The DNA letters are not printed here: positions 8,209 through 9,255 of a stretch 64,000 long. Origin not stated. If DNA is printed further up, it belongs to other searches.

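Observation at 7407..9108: Cutinase-like hydrolase paired with a Lif-type steric foldase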

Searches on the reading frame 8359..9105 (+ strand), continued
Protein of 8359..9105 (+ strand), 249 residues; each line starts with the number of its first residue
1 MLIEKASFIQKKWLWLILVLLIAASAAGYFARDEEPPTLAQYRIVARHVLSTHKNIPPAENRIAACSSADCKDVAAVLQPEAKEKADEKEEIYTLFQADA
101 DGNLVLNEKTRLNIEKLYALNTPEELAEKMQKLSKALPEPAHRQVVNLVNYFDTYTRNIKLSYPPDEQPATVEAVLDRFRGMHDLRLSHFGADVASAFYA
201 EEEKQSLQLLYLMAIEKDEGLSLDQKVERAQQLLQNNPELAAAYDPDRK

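Call 62: fold_search(model_id=the predicted structure, library=pdb)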
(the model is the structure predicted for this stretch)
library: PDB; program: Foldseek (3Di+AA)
matches with E <= 10: 72; with E <= 0.001: 0
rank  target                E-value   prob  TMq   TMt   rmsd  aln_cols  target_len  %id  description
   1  9g8u_B                1.8e-02  1.00  0.45  0.40   6.2       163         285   19  Structure of the LipA:LipB complex from Acinetobacter baumannii (released 2025-02-19)
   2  2es4_E                1.8e-02  1.00  0.42  0.38   6.3       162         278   19  Crystal structure of the Burkholderia glumae lipase-specific foldase in complex with its cognate lipase (released 2006-03-07)
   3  2es4_D                9.9e-02  1.00  0.39  0.36   8.0       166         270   19  Crystal structure of the Burkholderia glumae lipase-specific foldase in complex with its cognate lipase (released 2006-03-07)
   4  6gsf_MODEL_1_A        3.0e-01  0.97  0.22  0.55   6.4        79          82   22  Solution structure of lipase binding domain LID1 of foldase from Pseudomonas aeruginosa (released 2018-12-26)
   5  6pb5_F                1.5e+00  0.04  0.12  0.08  22.0       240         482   15  The E. coli class-II CAP-dependent transcription activation complex at the state 1 architecture (released 2020-03-18)
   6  3on4_D                2.7e+00  0.08  0.16  0.20  14.3       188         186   13  Crystal structure of TetR transcriptional regulator from Legionella pneumophila (released 2010-09-22)
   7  2z6e_D                2.8e+00  0.03  0.13  0.09  23.6       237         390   11  Crystal Structure of Human DAAM1 FH2 (released 2008-05-27)
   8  3ugo_A                2.9e+00  0.04  0.13  0.16  17.2       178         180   15  Crystal structure of RNA-polymerase sigma subunit domain 2 complexed with -10 promoter element ssDNA oligo (TACAAT) (released 2011-12-07)
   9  3edv_A                3.3e+00  0.03  0.13  0.10  35.7       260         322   13  Crystal Structure of Repeats 14-16 of Beta2-Spectrin (released 2009-01-20)
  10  6l8d_E                3.4e+00  0.06  0.17  0.17  12.3       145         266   11  Hexameric structure of the ATPase subunit of magnesium chelatase (released 2020-01-15)
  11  7jmt_C                3.4e+00  0.03  0.15  0.17  17.8       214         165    7  Crystal structure of schistosome BCL-2 bound to ABT-737 (released 2021-02-17)
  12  6l8d_C                3.6e+00  0.06  0.17  0.17  12.2       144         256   10  Hexameric structure of the ATPase subunit of magnesium chelatase (released 2020-01-15)
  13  6l8d_D                4.0e+00  0.06  0.17  0.17  12.4       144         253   10  Hexameric structure of the ATPase subunit of magnesium chelatase (released 2020-01-15)
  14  1t56                  4.2e+00  0.09  0.21  0.24  11.4       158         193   15  Crystal structure of TetR family repressor M. tuberculosis EthR (released 2004-07-27)
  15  9dt3_A                4.4e+00  0.07  0.20  0.23  13.1       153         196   17  Crystal structure of the engineered sulfonylurea repressor EsR (L11-C6), bound to ethametsulfuron-methyl (released 2025-10-08)
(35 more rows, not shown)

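Call 70: search_protein_representatives(alignment_id=A3)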
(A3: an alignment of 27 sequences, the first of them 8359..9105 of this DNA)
Query: 27 sequences, 240 profile positions. Proteins with E-value up to 0.001 (for the whole library): 586; up to 1e-10: 193; up to 1e-30: 82. The best 150 are listed.
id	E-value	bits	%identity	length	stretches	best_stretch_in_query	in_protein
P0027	2.2e-109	380.9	-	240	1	2-240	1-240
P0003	5.4e-109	379.6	-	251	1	2-240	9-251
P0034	3.8e-105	367.0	-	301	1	2-240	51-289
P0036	3.5e-86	304.9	-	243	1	2-239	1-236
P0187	2.3e-85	302.3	-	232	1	2-240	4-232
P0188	3.3e-76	272.3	-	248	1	1-238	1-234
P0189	1.4e-70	253.9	-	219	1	2-224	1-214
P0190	1.4e-67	244.0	-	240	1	6-229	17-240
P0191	1.7e-64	234.0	-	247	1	5-240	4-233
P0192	2.8e-63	230.0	-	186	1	68-240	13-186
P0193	5.0e-62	225.8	-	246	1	12-240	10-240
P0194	8.3e-62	225.1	-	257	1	1-240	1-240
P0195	3.5e-61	223.1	-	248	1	6-239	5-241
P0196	5.7e-60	219.1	-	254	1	77-233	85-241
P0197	1.6e-59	217.7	-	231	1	4-239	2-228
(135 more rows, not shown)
